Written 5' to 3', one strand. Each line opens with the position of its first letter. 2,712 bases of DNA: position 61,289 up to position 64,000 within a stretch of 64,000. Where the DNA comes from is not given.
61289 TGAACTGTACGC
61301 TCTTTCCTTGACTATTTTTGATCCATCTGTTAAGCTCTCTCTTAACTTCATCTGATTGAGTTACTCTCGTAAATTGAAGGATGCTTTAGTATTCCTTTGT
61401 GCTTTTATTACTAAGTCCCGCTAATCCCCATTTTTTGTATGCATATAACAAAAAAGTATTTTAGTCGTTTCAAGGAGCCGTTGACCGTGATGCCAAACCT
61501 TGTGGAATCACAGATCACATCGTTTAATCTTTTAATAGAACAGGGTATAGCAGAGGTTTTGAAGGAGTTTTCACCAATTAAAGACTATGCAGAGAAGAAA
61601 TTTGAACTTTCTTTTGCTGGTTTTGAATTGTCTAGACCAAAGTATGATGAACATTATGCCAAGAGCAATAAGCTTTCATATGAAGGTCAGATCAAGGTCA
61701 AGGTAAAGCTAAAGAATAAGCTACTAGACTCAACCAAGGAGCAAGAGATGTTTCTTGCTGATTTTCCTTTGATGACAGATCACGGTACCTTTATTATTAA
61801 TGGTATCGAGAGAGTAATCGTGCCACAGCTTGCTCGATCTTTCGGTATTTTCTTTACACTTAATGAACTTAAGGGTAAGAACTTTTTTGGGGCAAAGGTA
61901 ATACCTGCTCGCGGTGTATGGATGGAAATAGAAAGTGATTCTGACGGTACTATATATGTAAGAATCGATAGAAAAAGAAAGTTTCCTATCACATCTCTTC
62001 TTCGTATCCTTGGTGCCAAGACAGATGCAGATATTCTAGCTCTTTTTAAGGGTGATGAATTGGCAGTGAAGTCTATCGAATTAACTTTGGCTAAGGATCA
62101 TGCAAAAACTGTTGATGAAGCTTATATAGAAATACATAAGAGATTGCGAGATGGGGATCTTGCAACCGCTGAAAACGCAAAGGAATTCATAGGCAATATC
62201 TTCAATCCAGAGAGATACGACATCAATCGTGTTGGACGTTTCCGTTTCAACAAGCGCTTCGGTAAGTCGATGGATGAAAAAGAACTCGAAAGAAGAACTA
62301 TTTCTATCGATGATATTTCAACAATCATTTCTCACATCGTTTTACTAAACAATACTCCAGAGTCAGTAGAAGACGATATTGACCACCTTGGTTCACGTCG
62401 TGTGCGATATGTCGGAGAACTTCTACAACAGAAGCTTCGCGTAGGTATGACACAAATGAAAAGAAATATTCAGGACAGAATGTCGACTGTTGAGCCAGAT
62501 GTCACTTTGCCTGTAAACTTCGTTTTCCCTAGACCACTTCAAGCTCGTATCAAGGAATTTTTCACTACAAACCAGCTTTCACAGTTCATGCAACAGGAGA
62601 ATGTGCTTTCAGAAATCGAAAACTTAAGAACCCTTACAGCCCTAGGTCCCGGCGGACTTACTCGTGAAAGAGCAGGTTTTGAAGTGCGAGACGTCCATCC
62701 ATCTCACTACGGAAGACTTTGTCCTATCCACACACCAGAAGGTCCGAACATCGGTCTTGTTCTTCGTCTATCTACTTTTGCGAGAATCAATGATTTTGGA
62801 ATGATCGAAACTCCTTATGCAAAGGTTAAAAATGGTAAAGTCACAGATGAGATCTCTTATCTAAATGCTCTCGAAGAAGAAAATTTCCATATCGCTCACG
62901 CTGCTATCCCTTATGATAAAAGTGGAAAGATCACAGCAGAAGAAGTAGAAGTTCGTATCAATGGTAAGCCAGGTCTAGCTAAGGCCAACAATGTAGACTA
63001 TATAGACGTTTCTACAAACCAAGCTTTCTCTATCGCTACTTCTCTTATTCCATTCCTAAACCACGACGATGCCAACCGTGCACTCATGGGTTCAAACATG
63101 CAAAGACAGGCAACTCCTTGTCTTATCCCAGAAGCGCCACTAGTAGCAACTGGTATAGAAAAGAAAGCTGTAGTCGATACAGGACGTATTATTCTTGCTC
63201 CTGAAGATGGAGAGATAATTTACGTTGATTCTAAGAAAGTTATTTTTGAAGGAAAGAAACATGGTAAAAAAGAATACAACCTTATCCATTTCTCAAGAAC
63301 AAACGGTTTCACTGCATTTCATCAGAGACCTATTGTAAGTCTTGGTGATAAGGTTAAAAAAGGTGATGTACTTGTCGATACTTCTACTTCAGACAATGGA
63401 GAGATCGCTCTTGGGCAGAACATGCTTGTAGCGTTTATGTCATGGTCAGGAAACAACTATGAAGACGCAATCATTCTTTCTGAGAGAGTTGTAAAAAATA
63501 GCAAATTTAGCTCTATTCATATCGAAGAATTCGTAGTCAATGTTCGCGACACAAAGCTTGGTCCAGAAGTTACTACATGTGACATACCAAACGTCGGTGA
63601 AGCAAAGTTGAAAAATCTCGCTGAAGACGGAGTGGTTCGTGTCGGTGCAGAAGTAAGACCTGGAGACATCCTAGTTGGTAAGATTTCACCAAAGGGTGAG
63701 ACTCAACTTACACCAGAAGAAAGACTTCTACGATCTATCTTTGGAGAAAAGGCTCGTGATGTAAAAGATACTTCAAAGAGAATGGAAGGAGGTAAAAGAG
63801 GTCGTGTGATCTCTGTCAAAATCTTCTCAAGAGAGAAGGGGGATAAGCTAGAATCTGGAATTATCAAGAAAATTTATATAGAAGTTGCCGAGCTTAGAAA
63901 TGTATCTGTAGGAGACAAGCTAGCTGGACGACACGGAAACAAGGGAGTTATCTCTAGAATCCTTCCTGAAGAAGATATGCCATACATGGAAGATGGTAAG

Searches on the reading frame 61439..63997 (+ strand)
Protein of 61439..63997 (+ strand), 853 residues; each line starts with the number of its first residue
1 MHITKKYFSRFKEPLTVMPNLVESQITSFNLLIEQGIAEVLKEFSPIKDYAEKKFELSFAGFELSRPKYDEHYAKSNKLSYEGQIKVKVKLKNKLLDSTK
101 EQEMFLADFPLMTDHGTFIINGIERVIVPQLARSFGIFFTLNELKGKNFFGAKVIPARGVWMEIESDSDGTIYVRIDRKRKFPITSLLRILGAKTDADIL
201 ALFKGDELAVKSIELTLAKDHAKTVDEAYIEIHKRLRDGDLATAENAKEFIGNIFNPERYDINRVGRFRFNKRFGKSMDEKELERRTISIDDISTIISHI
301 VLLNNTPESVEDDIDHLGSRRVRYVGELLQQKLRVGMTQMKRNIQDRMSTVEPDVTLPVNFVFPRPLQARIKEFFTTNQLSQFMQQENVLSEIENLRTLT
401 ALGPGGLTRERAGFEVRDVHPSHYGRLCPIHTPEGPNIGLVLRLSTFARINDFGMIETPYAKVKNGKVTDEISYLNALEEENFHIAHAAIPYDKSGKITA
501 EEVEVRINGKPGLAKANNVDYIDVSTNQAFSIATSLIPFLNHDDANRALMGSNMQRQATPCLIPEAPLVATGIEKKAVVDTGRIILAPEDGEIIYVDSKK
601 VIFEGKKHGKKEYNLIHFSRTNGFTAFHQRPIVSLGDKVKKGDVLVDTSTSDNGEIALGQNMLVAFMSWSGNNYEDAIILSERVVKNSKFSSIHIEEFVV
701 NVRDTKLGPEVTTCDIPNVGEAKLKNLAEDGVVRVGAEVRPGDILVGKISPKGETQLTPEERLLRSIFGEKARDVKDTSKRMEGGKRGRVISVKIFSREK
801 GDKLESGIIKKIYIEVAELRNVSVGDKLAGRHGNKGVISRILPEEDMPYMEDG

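Call 71: search_protein_families(library=pfam, proteins=[window:61439-63997:+], max_evalue=0.05)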
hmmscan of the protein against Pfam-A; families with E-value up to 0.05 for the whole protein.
window:61439-63997:+ (853 aa): 5 families
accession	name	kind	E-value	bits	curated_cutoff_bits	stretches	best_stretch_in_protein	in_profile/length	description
PF00562.33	RNA_pol_Rpb2_6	-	5.1e-71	240.2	23.4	1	589-853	4-252/373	RNA polymerase Rpb2, domain 6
PF04565.21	RNA_pol_Rpb2_3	-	8e-26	90.4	21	1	382-450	1-68/68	RNA polymerase Rpb2, domain 3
PF04561.19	RNA_pol_Rpb2_2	-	4.4e-22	79.1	21.7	1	154-323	24-190/190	RNA polymerase Rpb2, domain 2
PF10385.14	RNA_pol_Rpb2_45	-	8.4e-21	74.2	28.2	1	460-525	1-66/66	RNA polymerase beta subunit external 1 domain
PF04563.20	RNA_pol_Rpb2_1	-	1.2e-16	61.3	28.2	1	20-349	1-181/203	RNA polymerase beta subunit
